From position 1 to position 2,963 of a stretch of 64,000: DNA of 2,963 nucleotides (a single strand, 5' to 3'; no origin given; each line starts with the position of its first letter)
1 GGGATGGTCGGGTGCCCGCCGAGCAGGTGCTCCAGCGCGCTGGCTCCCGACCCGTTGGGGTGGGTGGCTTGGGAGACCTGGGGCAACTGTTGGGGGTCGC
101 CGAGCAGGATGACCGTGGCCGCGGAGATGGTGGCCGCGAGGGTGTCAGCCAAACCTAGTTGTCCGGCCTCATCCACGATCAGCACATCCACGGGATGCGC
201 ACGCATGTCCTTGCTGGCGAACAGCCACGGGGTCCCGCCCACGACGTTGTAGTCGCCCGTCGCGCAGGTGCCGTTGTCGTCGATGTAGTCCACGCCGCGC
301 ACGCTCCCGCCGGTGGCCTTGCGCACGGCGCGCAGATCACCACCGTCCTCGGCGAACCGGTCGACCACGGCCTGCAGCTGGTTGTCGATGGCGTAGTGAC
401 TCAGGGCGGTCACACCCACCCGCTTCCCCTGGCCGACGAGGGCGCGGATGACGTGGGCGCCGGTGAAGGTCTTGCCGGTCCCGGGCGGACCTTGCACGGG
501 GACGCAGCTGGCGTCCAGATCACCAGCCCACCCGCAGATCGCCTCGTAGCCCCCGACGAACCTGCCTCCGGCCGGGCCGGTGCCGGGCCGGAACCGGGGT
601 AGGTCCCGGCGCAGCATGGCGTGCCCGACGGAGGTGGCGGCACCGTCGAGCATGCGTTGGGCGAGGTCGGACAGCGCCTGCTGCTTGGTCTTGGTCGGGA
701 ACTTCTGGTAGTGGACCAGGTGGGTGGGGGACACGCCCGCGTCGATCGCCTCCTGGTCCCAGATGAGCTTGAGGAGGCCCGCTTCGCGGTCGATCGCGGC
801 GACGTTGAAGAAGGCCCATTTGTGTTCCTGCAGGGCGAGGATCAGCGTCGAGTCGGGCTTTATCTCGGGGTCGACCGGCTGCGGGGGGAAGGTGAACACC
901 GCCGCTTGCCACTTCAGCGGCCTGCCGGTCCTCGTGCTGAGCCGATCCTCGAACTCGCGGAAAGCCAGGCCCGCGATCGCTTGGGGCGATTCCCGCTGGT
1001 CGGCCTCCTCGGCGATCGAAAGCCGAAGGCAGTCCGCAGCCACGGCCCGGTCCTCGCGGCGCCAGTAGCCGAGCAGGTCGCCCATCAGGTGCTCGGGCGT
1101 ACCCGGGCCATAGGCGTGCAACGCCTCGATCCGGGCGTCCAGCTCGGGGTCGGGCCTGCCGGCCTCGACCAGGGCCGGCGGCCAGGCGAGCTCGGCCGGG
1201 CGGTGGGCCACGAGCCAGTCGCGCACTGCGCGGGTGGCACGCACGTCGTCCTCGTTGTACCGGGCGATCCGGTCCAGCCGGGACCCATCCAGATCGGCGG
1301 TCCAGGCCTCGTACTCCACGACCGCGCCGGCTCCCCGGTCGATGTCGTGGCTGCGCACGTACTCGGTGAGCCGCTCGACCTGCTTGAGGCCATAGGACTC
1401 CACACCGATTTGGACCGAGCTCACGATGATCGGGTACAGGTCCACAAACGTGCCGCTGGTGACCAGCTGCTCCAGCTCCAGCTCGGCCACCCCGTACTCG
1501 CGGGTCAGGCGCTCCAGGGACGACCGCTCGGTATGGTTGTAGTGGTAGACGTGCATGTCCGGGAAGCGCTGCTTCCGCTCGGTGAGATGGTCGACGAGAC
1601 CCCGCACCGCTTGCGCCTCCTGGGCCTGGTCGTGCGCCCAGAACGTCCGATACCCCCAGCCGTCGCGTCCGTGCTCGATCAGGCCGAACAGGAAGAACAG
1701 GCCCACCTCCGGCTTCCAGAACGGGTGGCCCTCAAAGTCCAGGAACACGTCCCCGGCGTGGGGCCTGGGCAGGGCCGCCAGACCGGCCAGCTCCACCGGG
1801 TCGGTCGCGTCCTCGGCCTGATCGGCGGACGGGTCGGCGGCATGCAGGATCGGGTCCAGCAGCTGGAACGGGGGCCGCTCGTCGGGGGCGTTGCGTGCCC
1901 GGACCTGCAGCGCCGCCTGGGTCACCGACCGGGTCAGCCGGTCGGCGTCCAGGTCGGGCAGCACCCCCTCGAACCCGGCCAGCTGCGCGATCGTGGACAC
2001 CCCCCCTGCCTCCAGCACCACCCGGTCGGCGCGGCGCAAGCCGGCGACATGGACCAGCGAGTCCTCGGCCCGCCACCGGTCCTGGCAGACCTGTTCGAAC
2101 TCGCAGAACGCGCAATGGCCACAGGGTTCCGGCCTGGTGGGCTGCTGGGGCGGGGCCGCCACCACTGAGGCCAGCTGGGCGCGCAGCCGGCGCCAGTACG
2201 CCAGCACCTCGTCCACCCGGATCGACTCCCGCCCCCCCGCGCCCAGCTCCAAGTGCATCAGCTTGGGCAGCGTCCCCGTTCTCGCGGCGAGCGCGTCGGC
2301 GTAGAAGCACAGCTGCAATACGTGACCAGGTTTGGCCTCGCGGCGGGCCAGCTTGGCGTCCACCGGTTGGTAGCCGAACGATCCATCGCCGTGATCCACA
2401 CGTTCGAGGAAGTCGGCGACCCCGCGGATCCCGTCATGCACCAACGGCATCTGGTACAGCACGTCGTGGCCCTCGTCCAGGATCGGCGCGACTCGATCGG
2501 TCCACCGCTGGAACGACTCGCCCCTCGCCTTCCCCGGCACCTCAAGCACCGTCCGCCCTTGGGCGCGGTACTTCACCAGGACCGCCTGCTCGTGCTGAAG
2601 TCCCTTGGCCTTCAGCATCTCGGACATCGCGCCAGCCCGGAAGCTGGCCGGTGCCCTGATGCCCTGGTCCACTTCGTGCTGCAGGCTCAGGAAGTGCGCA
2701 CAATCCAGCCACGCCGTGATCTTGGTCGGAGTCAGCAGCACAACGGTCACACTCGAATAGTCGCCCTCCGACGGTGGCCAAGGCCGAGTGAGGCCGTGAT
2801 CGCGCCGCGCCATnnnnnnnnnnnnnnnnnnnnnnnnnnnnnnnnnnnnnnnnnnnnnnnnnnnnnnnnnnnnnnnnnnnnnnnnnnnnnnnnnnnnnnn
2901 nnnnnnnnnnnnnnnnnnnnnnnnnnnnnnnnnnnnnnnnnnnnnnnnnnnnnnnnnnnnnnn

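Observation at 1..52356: Two diverged paralogs of a RecB-nuclease/SF1B-helicase (DNA2/Nhi-like) protein about 46 kb apart on opposite strands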

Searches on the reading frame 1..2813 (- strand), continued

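Call 13: find_homologous_proteins(query=window:1-2813:-)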
Query window:1-2813:- (937 aa): 2135 proteins with E <= 0.001 among 8000 candidates; the best 120 are listed.
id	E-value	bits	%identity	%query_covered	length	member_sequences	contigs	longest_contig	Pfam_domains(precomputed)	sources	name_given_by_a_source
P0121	0.0e+0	2160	100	100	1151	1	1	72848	PF13087.13,PF13086.13,PF12705.14,PF01443.25,PF13604.13,PF13245.13,PF13482.13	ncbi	-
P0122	0.0e+0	1352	66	97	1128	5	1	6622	PF13087.13,PF13086.13,PF12705.14,PF01443.25,PF13604.13,PF13245.13,PF13482.13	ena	-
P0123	0.0e+0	1347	66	99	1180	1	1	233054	PF13087.13,PF13086.13,PF12705.14,PF01443.25,PF13604.13,PF13245.13,PF13482.13,PF09848.16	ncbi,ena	-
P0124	0.0e+0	1331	64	97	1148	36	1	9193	PF13087.13,PF13086.13,PF12705.14,PF01443.25,PF13604.13,PF13245.13,PF13482.13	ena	-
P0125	0.0e+0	1331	65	97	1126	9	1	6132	PF13087.13,PF13086.13,PF12705.14,PF01443.25,PF13604.13,PF13245.13,PF13482.13,PF09848.16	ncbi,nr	ncbi:MAG: TM0106 family RecB-like putative nuclease [Acidimicrobiaceae bacterium]|nr:TM0106 family R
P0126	0.0e+0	1326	65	97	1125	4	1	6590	PF13087.13,PF13086.13,PF12705.14,PF01443.25,PF13604.13,PF13245.13,PF13482.13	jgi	jgi:uncharacterized protein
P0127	0.0e+0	1325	65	97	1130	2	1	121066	PF13087.13,PF13086.13,PF12705.14,PF01443.25,PF13604.13,PF13245.13,PF13482.13,PF09848.16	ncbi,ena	-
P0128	0.0e+0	1324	64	97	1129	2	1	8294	PF13087.13,PF13086.13,PF12705.14,PF01443.25,PF13604.13,PF13245.13,PF13482.13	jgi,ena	-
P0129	0.0e+0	1324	66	97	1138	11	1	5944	PF13087.13,PF13086.13,PF01443.25,PF13604.13,PF13245.13,PF13482.13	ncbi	-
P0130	0.0e+0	1322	64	97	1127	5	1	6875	PF13087.13,PF13086.13,PF12705.14,PF01443.25,PF13604.13,PF13245.13,PF13482.13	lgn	-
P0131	0.0e+0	1321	65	97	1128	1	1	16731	PF13087.13,PF13086.13,PF12705.14,PF01443.25,PF13604.13,PF13245.13,PF13482.13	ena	-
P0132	0.0e+0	1319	65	97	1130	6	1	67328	PF13087.13,PF13086.13,PF01443.25,PF13604.13,PF13245.13,PF13482.13,PF13401.13,PF09848.16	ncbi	ncbi:MAG: TM0106 family RecB-like putative nuclease [Jiangellales bacterium]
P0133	0.0e+0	1319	65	97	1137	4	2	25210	PF13087.13,PF13086.13,PF12705.14,PF01443.25,PF13604.13,PF13245.13,PF13482.13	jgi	jgi:predicted RecB family nuclease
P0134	0.0e+0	1317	65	97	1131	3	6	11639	PF13087.13,PF13086.13,PF12705.14,PF01443.25,PF13604.13,PF13245.13,PF13482.13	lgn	-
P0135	0.0e+0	1316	64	97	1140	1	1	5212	PF13087.13,PF13086.13,PF12705.14,PF01443.25,PF13604.13,PF13245.13,PF13482.13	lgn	-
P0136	0.0e+0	1300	63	97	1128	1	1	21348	PF13087.13,PF13086.13,PF12705.14,PF01443.25,PF13604.13,PF13245.13,PF13482.13,PF09848.16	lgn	-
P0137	0.0e+0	1300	64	97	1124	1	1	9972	PF13087.13,PF13086.13,PF05127.22,PF12705.14,PF01443.25,PF13604.13,PF13245.13,PF13482.13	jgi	-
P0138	0.0e+0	1297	64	97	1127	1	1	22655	PF13087.13,PF13086.13,PF05127.22,PF12705.14,PF01443.25,PF13604.13,PF13245.13,PF13482.13,PF09848.16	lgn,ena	-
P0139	0.0e+0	1296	64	97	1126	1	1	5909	PF13087.13,PF13086.13,PF12705.14,PF01443.25,PF13604.13,PF13245.13,PF13482.13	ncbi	-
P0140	0.0e+0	1295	64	97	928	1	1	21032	PF13086.13,PF12705.14,PF01443.25,PF13604.13,PF13245.13,PF13482.13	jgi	jgi:predicted RecB family nuclease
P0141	0.0e+0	1293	63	97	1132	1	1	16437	PF13087.13,PF13086.13,PF12705.14,PF01443.25,PF13604.13,PF13245.13,PF13482.13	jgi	jgi:predicted RecB family nuclease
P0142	0.0e+0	1291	63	97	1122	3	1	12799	PF13087.13,PF13086.13,PF12705.14,PF01443.25,PF13604.13,PF13245.13,PF13482.13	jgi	jgi:uncharacterized protein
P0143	0.0e+0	1291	64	97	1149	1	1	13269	PF13087.13,PF13086.13,PF12705.14,PF01443.25,PF13604.13,PF13245.13,PF13482.13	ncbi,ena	-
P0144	0.0e+0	1290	63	97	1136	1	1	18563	PF13087.13,PF13086.13,PF12705.14,PF01443.25,PF13604.13,PF13245.13,PF13482.13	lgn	-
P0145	0.0e+0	1289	65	97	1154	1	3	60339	PF13087.13,PF13086.13,PF01443.25,PF13604.13,PF13245.13,PF13482.13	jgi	jgi:predicted RecB family nuclease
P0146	0.0e+0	1288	63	97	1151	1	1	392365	PF13087.13,PF13086.13,PF12705.14,PF01443.25,PF13604.13,PF13245.13,PF13482.13,PF09848.16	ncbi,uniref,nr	ncbi:TM0106 family RecB-like putative nuclease [Isoptericola sp. b441]|uniref:TM0106 family RecB-lik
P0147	0.0e+0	1288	64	97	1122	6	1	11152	PF13087.13,PF13086.13,PF12705.14,PF01443.25,PF13604.13,PF13245.13,PF13482.13,PF09848.16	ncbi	-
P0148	0.0e+0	1285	64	97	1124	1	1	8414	PF13087.13,PF13086.13,PF12705.14,PF01443.25,PF13604.13,PF13245.13,PF13482.13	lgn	-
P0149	0.0e+0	1283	64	97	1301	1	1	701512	PF13087.13,PF13086.13,PF12705.14,PF01443.25,PF13604.13,PF13245.13,PF13482.13,PF09848.16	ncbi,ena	-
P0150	0.0e+0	1281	64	97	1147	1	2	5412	PF13087.13,PF13086.13,PF12705.14,PF01443.25,PF13604.13,PF13245.13,PF13482.13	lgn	-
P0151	0.0e+0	1280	64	97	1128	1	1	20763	PF13087.13,PF13086.13,PF05127.22,PF12705.14,PF01443.25,PF13604.13,PF13245.13,PF13482.13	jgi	jgi:uncharacterized protein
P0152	0.0e+0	1279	63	97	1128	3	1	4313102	PF13087.13,PF13086.13,PF12705.14,PF01443.25,PF13604.13,PF13245.13,PF13482.13,PF09848.16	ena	-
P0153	0.0e+0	1278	63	97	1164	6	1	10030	PF13087.13,PF13086.13,PF05127.22,PF01443.25,PF13604.13,PF13245.13,PF13482.13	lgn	-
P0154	0.0e+0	1271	63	97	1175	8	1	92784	PF13087.13,PF13086.13,PF12705.14,PF01443.25,PF13604.13,PF13245.13,PF13482.13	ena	-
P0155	0.0e+0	1271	64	97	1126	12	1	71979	PF13087.13,PF13086.13,PF12705.14,PF01443.25,PF13604.13,PF13245.13,PF13482.13,PF09848.16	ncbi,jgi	-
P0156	0.0e+0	1270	63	97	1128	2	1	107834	PF13087.13,PF13086.13,PF12705.14,PF01443.25,PF13604.13,PF13245.13,PF13482.13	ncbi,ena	-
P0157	0.0e+0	1270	63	97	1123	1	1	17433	PF13087.13,PF13086.13,PF12705.14,PF01443.25,PF13604.13,PF13245.13,PF13482.13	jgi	-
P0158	0.0e+0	1270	63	97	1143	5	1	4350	PF13087.13,PF13086.13,PF12705.14,PF01443.25,PF13604.13,PF13245.13,PF13482.13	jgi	-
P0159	0.0e+0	1265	62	97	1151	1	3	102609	PF13087.13,PF13086.13,PF01443.25,PF13604.13,PF13245.13,PF13482.13,PF13401.13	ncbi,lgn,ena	-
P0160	0.0e+0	1265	63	97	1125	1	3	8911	PF13087.13,PF13086.13,PF01443.25,PF13604.13,PF13245.13,PF13482.13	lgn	-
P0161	0.0e+0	1263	63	97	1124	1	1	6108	PF13087.13,PF13086.13,PF12705.14,PF01443.25,PF13604.13,PF13245.13,PF13482.13,PF09848.16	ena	-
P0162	0.0e+0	1263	62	97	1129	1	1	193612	PF13087.13,PF13086.13,PF12705.14,PF01443.25,PF13604.13,PF13245.13,PF13482.13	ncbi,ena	-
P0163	0.0e+0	1261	64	97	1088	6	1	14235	PF13087.13,PF13086.13,PF12705.14,PF01443.25,PF13604.13,PF13245.13,PF13482.13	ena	-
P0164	0.0e+0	1259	62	97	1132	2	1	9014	PF13087.13,PF13086.13,PF12705.14,PF01443.25,PF13604.13,PF13245.13,PF13482.13,PF09848.16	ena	-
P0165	0.0e+0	1258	63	97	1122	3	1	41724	PF13087.13,PF13086.13,PF12705.14,PF01443.25,PF13604.13,PF13245.13,PF13482.13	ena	-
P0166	0.0e+0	1258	62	97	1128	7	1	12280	PF13087.13,PF13086.13,PF01443.25,PF13604.13,PF13245.13,PF13482.13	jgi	jgi:predicted RecB family nuclease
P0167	0.0e+0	1256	63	97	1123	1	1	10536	PF13087.13,PF13086.13,PF12705.14,PF01443.25,PF13604.13,PF13245.13,PF13482.13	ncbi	-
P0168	0.0e+0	1254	63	97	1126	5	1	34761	PF13087.13,PF13086.13,PF12705.14,PF01443.25,PF13604.13,PF13245.13,PF13482.13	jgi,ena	-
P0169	0.0e+0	1251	63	97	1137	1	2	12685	PF13087.13,PF13086.13,PF05127.22,PF12705.14,PF01443.25,PF13604.13,PF13245.13,PF13482.13,PF09848.16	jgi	jgi:uncharacterized protein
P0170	0.0e+0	1251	63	98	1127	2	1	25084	PF13087.13,PF13086.13,PF12705.14,PF01443.25,PF13604.13,PF13245.13,PF13482.13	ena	-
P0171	0.0e+0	1250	62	98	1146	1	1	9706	PF13087.13,PF13086.13,PF12705.14,PF01443.25,PF13604.13,PF13245.13,PF13482.13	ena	-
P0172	0.0e+0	1250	62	97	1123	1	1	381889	PF13087.13,PF13086.13,PF12705.14,PF01443.25,PF13604.13,PF13245.13,PF13482.13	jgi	jgi:predicted RecB family nuclease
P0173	0.0e+0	1250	62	97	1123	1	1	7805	PF13087.13,PF13086.13,PF01443.25,PF13604.13,PF13245.13,PF13482.13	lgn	-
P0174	0.0e+0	1249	62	97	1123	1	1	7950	PF13087.13,PF13086.13,PF12705.14,PF01443.25,PF13604.13,PF13245.13,PF13482.13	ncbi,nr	ncbi:MAG TPA: TM0106 family RecB-like putative nuclease [Ilumatobacteraceae bacterium]|nr:TM0106 fam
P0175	0.0e+0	1249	62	97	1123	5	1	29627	PF13087.13,PF13086.13,PF12705.14,PF01443.25,PF13604.13,PF13245.13,PF13482.13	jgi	jgi:predicted RecB family nuclease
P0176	0.0e+0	1248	63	97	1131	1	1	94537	PF13087.13,PF13086.13,PF01443.25,PF13604.13,PF13245.13,PF13482.13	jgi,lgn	jgi:uncharacterized protein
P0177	0.0e+0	1247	63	97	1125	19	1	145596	PF13087.13,PF13086.13,PF12705.14,PF01443.25,PF13604.13,PF13245.13,PF13482.13,PF09848.16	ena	-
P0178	0.0e+0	1247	62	97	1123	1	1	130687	PF13087.13,PF13086.13,PF12705.14,PF01443.25,PF13604.13,PF13245.13,PF13482.13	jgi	jgi:predicted RecB family nuclease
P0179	0.0e+0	1247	62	97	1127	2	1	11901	PF13087.13,PF13086.13,PF12705.14,PF01443.25,PF13604.13,PF13245.13,PF13482.13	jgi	-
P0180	0.0e+0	1246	63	97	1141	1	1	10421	PF13087.13,PF13086.13,PF12705.14,PF01443.25,PF13604.13,PF13245.13,PF13482.13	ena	-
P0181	0.0e+0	1245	63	97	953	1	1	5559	PF13086.13,PF12705.14,PF01443.25,PF13604.13,PF13245.13,PF13482.13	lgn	-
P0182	0.0e+0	1244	62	97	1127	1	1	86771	PF13087.13,PF13086.13,PF01443.25,PF13604.13,PF13245.13,PF13482.13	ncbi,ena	-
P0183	0.0e+0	1244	62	97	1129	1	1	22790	PF13087.13,PF13086.13,PF01443.25,PF13604.13,PF13245.13,PF13482.13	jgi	jgi:predicted RecB family nuclease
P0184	0.0e+0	1243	62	97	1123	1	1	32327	PF13087.13,PF13086.13,PF12705.14,PF01443.25,PF13604.13,PF13245.13,PF13482.13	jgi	jgi:predicted RecB family nuclease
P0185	0.0e+0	1241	62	97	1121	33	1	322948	PF13087.13,PF13086.13,PF05127.22,PF12705.14,PF01443.25,PF13604.13,PF13245.13,PF13482.13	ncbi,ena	-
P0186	0.0e+0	1241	62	97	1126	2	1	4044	PF13087.13,PF13086.13,PF12705.14,PF01443.25,PF13604.13,PF13245.13,PF13482.13,PF09848.16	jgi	jgi:uncharacterized protein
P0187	0.0e+0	1240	61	97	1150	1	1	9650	PF13087.13,PF13086.13,PF01443.25,PF13604.13,PF13245.13,PF13482.13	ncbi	-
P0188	0.0e+0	1240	62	97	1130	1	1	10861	PF13087.13,PF13086.13,PF12705.14,PF01443.25,PF13604.13,PF13245.13,PF13482.13,PF09848.16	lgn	-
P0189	0.0e+0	1238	62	97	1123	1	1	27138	PF13087.13,PF13086.13,PF12705.14,PF01443.25,PF13604.13,PF13245.13,PF13482.13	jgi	jgi:predicted RecB family nuclease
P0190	0.0e+0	1238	62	97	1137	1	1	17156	PF13087.13,PF13086.13,PF01443.25,PF13604.13,PF13245.13,PF13482.13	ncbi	-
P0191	0.0e+0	1238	62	97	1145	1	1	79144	PF13087.13,PF13086.13,PF12705.14,PF01443.25,PF13604.13,PF13245.13,PF13482.13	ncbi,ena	-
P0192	0.0e+0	1237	63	97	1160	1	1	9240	PF13087.13,PF13086.13,PF12705.14,PF01443.25,PF13604.13,PF13245.13,PF13482.13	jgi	jgi:predicted RecB family nuclease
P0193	0.0e+0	1237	62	97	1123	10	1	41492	PF13087.13,PF13086.13,PF12705.14,PF01443.25,PF13604.13,PF13245.13,PF13482.13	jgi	jgi:predicted RecB family nuclease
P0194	0.0e+0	1237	62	97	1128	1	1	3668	PF13087.13,PF13086.13,PF12705.14,PF01443.25,PF13604.13,PF13245.13,PF13482.13,PF09848.16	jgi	-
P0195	0.0e+0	1236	61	97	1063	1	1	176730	PF13086.13,PF01443.25,PF13604.13,PF13245.13,PF13482.13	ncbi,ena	-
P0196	0.0e+0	1235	62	97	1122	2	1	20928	PF13087.13,PF13086.13,PF12705.14,PF01443.25,PF13604.13,PF13245.13,PF13482.13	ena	-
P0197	0.0e+0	1235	63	97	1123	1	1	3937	PF13087.13,PF13086.13,PF12705.14,PF01443.25,PF13604.13,PF13245.13,PF13482.13,PF09848.16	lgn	-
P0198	0.0e+0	1234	61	97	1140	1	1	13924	PF13087.13,PF13086.13,PF01443.25,PF13604.13,PF13245.13,PF13482.13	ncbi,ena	-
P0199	0.0e+0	1233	62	97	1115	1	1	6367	PF13087.13,PF13086.13,PF12705.14,PF01443.25,PF13604.13,PF13245.13,PF13482.13,PF09848.16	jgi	jgi:uncharacterized protein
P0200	0.0e+0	1229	61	97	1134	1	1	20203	PF13087.13,PF13086.13,PF12705.14,PF01443.25,PF13604.13,PF13245.13,PF13482.13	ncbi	-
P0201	0.0e+0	1229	61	97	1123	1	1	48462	PF13087.13,PF13086.13,PF12705.14,PF01443.25,PF13604.13,PF13245.13,PF13482.13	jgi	jgi:predicted RecB family nuclease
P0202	0.0e+0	1226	61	97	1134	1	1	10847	PF13087.13,PF13086.13,PF12705.14,PF01443.25,PF13604.13,PF13245.13,PF13482.13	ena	-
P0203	0.0e+0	1224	62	97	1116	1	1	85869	PF13087.13,PF13086.13,PF12705.14,PF01443.25,PF13604.13,PF13245.13,PF13482.13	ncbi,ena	-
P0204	0.0e+0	1223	61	97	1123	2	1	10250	PF13087.13,PF13086.13,PF01443.25,PF13604.13,PF13245.13,PF13482.13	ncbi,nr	ncbi:TM0106 family RecB-like putative nuclease [bacterium]|nr:TM0106 family RecB-like putative nucle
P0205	0.0e+0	1220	61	97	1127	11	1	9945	PF13087.13,PF13086.13,PF12705.14,PF01443.25,PF13604.13,PF13245.13,PF13482.13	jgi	-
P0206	0.0e+0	1220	61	97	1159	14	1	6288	PF13087.13,PF13086.13,PF01443.25,PF13604.13,PF13245.13,PF13482.13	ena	-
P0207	0.0e+0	1216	61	97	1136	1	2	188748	PF13087.13,PF13086.13,PF12705.14,PF01443.25,PF13604.13,PF13245.13,PF13482.13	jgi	jgi:predicted RecB family nuclease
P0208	0.0e+0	1215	61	97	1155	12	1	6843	PF13087.13,PF13086.13,PF05127.22,PF01443.25,PF13604.13,PF13245.13,PF13482.13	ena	-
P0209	0.0e+0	1209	61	97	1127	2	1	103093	PF13087.13,PF13086.13,PF01443.25,PF13604.13,PF13245.13,PF13482.13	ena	-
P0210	0.0e+0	1208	60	97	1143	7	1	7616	PF13087.13,PF13086.13,PF01443.25,PF13604.13,PF13245.13,PF13482.13,PF09848.16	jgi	jgi:predicted RecB family nuclease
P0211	0.0e+0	1206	61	97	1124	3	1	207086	PF13087.13,PF13086.13,PF01443.25,PF13604.13,PF13245.13,PF13482.13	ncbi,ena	-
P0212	0.0e+0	1205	60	97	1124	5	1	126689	PF13087.13,PF13086.13,PF01443.25,PF13604.13,PF13245.13,PF13482.13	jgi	jgi:predicted RecB family nuclease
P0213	0.0e+0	1202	60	97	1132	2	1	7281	PF13087.13,PF13086.13,PF12705.14,PF01443.25,PF13604.13,PF13245.13,PF13482.13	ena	-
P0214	0.0e+0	1196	60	97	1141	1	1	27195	PF13087.13,PF13086.13,PF12705.14,PF01443.25,PF13604.13,PF13245.13,PF13482.13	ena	-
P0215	0.0e+0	1194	60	97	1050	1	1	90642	PF13086.13,PF05127.22,PF01443.25,PF13604.13,PF13245.13,PF13482.13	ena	-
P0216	0.0e+0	1191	59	97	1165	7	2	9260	PF13087.13,PF13086.13,PF01443.25,PF13604.13,PF13245.13,PF13482.13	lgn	-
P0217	0.0e+0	1181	58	97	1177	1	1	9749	PF13087.13,PF13086.13,PF01443.25,PF13604.13,PF13245.13,PF13482.13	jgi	jgi:predicted RecB family nuclease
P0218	0.0e+0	1180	60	97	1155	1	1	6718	PF13538.13,PF13087.13,PF13086.13,PF01443.25,PF13604.13,PF13245.13,PF13482.13,PF09848.16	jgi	jgi:predicted RecB family nuclease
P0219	0.0e+0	1179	60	97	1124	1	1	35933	PF13087.13,PF13086.13,PF12705.14,PF01443.25,PF13604.13,PF13245.13,PF13482.13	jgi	jgi:uncharacterized protein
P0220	0.0e+0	1175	59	97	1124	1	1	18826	PF13087.13,PF13086.13,PF12705.14,PF01443.25,PF13604.13,PF13245.13,PF13482.13,PF09848.16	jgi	jgi:predicted RecB family nuclease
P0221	0.0e+0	1174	63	90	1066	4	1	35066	PF13087.13,PF13086.13,PF01443.25,PF13604.13,PF13245.13,PF13482.13,PF09848.16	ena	-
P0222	0.0e+0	1173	60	97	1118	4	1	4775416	PF13087.13,PF13086.13,PF12705.14,PF01443.25,PF13604.13,PF13245.13,PF13482.13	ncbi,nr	ncbi:TM0106 family RecB-like putative nuclease [Ilumatobacter fluminis]|nr:TM0106 family RecB-like p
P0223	0.0e+0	1161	57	97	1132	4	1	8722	PF13087.13,PF13086.13,PF05127.22,PF12705.14,PF01443.25,PF13604.13,PF13245.13,PF13482.13,PF09848.16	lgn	-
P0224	0.0e+0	1160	57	98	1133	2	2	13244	PF13087.13,PF13086.13,PF12705.14,PF01443.25,PF13604.13,PF13245.13,PF13482.13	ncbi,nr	ncbi:MAG: TM0106 family RecB-like putative nuclease [Ilumatobacter sp.]|nr:TM0106 family RecB-like p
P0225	0.0e+0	1136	58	97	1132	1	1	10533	PF13087.13,PF13086.13,PF12705.14,PF01443.25,PF13604.13,PF13245.13,PF13482.13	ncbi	-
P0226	0.0e+0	1120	57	97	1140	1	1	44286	PF13087.13,PF13086.13,PF01443.25,PF13604.13,PF13245.13,PF13482.13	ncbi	-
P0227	0.0e+0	1104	61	88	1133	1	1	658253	PF13086.13,PF13482.13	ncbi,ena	-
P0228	0.0e+0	1093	56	98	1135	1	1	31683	PF13087.13,PF13086.13,PF05127.22,PF12705.14,PF01443.25,PF13604.13,PF13245.13,PF13482.13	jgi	jgi:predicted RecB family nuclease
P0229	0.0e+0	1089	56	97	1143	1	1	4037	PF13087.13,PF13086.13,PF12705.14,PF01443.25,PF13604.13,PF13245.13,PF13482.13,PF09848.16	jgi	jgi:predicted RecB family nuclease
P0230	0.0e+0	1088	56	97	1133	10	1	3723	PF13087.13,PF13086.13,PF12705.14,PF01443.25,PF13604.13,PF13245.13,PF13482.13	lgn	-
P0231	0.0e+0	1085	56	97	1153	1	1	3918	PF13087.13,PF13086.13,PF12705.14,PF01443.25,PF13604.13,PF13245.13,PF13482.13,PF09848.16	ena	-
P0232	0.0e+0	1083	56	97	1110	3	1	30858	PF13087.13,PF13086.13,PF01443.25,PF13604.13,PF13245.13,PF13482.13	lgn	-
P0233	0.0e+0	1082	57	98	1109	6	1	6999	PF13087.13,PF13086.13,PF01443.25,PF13604.13,PF13245.13,PF13482.13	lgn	-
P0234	0.0e+0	1082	62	86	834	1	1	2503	PF13086.13,PF01443.25,PF13604.13,PF13245.13,PF13482.13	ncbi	ncbi:MAG: TM0106 family RecB-like putative nuclease, partial [Ilumatobacteraceae bacterium]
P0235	0.0e+0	1081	56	97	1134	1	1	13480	PF13087.13,PF13086.13,PF12705.14,PF01443.25,PF13604.13,PF13245.13,PF13482.13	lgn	-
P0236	0.0e+0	1074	56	94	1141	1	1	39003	PF13087.13,PF13086.13,PF12705.14,PF01443.25,PF13604.13,PF13245.13,PF13482.13,PF09848.16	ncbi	-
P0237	0.0e+0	1071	55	97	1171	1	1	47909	PF13087.13,PF13086.13,PF12705.14,PF01443.25,PF13604.13,PF13245.13,PF13482.13,PF09848.16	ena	-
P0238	0.0e+0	1063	55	97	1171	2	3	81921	PF13087.13,PF13086.13,PF12705.14,PF01443.25,PF13604.13,PF13245.13,PF13482.13,PF13401.13,PF09848.16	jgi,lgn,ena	-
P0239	0.0e+0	1058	56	94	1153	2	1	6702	PF13087.13,PF13086.13,PF12705.14,PF01443.25,PF13604.13,PF13245.13,PF13482.13,PF09848.16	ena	-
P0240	0.0e+0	1054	63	82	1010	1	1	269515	PF13087.13,PF13086.13,PF01443.25,PF13604.13,PF13245.13,PF13482.13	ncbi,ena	-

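Call 23: find_encoding_contigs(protein=P0121, flank=10000, max_places=3)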
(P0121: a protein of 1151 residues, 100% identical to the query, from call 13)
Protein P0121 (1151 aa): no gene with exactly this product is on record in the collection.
